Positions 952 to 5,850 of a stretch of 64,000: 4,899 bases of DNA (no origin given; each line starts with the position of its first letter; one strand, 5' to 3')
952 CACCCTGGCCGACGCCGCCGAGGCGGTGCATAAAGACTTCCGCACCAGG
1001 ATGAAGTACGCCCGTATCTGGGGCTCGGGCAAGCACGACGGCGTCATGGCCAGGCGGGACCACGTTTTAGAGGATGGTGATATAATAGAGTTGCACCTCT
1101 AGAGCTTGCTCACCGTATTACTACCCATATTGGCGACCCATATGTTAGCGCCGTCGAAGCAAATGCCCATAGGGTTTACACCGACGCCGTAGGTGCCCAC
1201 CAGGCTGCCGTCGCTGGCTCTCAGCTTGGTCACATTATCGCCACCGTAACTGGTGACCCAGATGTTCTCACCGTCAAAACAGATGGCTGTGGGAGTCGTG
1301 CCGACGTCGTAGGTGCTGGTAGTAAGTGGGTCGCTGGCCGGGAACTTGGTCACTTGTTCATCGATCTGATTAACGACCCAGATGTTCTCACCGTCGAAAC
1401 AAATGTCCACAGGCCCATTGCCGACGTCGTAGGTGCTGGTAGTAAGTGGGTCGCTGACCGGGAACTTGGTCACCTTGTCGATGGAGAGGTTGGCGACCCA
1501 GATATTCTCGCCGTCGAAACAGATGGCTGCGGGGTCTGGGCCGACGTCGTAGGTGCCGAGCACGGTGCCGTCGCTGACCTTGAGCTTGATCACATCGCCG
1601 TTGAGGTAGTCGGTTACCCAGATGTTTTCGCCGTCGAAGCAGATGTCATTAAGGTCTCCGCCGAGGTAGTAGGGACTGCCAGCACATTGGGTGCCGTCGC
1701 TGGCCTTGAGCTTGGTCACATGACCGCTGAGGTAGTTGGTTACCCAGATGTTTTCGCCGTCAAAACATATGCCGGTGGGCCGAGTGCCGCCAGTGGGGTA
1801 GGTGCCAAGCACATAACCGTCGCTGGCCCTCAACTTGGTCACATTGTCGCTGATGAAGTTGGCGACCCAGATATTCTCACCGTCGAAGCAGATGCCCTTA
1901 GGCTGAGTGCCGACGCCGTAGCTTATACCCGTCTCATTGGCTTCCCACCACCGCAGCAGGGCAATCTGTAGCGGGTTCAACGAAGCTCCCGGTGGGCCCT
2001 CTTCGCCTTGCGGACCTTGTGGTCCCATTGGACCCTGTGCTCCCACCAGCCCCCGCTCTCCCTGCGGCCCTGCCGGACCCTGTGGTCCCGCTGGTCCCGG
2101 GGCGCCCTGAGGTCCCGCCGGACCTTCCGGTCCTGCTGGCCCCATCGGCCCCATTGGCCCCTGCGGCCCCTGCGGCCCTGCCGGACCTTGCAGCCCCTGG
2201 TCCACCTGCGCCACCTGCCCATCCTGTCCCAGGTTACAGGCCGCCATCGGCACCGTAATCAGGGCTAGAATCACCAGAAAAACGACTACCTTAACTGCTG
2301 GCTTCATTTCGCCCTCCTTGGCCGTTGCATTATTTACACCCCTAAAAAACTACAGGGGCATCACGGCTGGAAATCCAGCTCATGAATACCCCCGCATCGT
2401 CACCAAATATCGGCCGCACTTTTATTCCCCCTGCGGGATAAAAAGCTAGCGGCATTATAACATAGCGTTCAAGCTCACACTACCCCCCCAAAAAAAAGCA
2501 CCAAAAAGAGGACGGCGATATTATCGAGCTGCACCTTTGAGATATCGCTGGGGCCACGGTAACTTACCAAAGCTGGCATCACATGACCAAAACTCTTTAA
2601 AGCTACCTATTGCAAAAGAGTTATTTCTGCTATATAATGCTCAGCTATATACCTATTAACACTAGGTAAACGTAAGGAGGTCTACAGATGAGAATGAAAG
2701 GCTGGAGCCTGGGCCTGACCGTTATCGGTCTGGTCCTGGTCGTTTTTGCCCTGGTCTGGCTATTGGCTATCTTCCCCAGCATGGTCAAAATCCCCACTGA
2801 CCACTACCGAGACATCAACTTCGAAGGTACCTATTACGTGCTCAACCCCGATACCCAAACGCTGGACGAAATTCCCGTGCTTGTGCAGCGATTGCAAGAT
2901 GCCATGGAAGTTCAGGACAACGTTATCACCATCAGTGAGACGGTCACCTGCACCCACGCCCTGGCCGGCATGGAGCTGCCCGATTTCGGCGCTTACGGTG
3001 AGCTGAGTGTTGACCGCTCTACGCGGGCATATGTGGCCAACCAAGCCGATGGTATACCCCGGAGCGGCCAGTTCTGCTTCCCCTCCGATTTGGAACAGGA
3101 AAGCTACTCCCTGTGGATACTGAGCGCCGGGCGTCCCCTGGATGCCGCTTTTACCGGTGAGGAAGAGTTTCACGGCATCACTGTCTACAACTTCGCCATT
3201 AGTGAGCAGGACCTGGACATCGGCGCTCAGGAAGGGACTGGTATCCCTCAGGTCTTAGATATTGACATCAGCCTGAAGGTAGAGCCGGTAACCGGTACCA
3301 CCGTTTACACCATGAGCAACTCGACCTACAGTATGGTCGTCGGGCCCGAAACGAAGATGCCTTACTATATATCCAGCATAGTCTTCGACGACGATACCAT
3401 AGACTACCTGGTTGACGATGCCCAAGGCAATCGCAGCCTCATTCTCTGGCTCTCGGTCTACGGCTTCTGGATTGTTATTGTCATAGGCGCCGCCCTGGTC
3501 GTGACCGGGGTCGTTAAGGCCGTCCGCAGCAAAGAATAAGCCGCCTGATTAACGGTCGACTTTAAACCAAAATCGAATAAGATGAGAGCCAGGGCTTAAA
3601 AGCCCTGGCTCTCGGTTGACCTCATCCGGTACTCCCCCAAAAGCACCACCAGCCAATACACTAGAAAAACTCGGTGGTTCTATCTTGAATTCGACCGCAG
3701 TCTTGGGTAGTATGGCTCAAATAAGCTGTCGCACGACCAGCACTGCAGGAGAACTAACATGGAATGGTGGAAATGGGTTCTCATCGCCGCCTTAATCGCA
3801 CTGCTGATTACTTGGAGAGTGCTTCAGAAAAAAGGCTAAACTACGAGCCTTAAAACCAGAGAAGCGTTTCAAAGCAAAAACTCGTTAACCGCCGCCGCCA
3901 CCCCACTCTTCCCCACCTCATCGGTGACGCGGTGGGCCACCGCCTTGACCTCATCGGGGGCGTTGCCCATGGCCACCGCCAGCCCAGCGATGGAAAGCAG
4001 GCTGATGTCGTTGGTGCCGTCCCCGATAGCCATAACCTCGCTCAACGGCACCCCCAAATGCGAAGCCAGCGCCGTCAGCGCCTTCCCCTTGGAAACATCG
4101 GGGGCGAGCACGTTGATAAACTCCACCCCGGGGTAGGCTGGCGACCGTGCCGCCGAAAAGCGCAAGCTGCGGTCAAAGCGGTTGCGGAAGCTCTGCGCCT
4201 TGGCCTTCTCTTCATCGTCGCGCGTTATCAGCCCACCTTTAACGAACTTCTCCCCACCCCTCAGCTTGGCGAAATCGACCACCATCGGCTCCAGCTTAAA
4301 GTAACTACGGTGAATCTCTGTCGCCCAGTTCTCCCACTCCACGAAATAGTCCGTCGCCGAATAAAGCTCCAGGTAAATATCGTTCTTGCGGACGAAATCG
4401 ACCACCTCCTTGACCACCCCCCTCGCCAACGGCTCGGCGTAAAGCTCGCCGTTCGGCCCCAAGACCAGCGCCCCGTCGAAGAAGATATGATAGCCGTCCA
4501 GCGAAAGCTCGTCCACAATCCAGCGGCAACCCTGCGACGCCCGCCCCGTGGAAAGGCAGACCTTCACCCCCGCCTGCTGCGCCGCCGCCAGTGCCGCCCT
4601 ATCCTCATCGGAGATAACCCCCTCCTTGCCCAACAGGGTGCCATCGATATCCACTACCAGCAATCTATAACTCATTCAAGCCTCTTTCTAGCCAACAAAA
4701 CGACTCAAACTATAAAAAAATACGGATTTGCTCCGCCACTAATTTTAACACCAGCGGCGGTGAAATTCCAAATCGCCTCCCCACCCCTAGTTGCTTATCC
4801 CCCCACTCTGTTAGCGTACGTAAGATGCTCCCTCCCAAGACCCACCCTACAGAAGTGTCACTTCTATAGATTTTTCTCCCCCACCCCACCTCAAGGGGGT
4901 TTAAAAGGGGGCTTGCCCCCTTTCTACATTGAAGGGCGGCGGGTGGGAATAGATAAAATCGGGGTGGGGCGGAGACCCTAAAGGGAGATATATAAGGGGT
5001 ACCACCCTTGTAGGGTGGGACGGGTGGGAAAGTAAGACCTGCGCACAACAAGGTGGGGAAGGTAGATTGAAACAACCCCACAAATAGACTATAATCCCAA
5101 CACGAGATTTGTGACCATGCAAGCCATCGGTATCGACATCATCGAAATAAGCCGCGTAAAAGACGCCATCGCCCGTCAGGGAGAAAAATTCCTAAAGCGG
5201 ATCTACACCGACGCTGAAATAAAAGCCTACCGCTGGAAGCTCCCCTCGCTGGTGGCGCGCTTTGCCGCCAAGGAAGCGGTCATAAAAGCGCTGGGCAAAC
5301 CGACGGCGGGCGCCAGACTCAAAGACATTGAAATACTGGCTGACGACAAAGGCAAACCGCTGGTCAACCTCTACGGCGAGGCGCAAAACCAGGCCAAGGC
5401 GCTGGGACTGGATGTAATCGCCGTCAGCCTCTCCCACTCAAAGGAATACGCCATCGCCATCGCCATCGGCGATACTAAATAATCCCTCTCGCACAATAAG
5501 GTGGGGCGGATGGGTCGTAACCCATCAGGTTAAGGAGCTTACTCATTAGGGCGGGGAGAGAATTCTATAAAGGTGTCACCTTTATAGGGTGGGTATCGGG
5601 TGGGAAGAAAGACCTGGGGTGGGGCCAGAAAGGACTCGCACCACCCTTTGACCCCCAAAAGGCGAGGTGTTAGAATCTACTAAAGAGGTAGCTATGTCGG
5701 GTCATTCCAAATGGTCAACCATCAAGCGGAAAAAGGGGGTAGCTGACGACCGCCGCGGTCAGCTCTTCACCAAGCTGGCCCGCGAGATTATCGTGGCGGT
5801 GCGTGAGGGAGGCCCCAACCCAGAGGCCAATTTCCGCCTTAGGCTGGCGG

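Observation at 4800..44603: Dispersed intergenic element: hairpin immediately followed by a conserved G-quadruplex motif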

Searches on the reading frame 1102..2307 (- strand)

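Call 66: search_protein_families(library=pfam, proteins=[window:1102-2307:-], max_evalue=0.00001)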
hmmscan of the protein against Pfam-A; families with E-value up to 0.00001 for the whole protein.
window:1102-2307:- (402 aa): 5 families
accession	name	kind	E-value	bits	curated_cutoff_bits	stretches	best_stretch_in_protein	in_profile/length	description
PF01391.23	Collagen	-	2.4e-14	53.3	27.2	2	50-108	1-59/60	Collagen triple helix repeat (20 copies)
PF24684.1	Vgb_lyase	-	1.2e-08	34.5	50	1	135-397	14-285/290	Virginiamycin B lyase family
PF01436.27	NHL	-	2.7e-07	30.7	20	0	176-192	3-20/28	NHL repeat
PF08450.18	SGL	-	1.5e-06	28.4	26.3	0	135-186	185-236/246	SMP-30/Gluconolactonase/LRE-like region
PF03548.22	LolA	-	1.7e-06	28.3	23.6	0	257-290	44-77/165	Outer membrane lipoprotein carrier protein LolA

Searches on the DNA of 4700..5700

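Call 58: search_rna_families(source=window, start=4700, end=5700, threshold=evalue, max_evalue=1)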
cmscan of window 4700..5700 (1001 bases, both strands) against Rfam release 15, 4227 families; matches with E-value up to 1: 1.
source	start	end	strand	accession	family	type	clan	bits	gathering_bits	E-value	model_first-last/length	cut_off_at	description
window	4880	4949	+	RF02991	GP20-a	Cis-reg;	-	22.1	47.2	0.34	1-97/97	no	GP20-a RNA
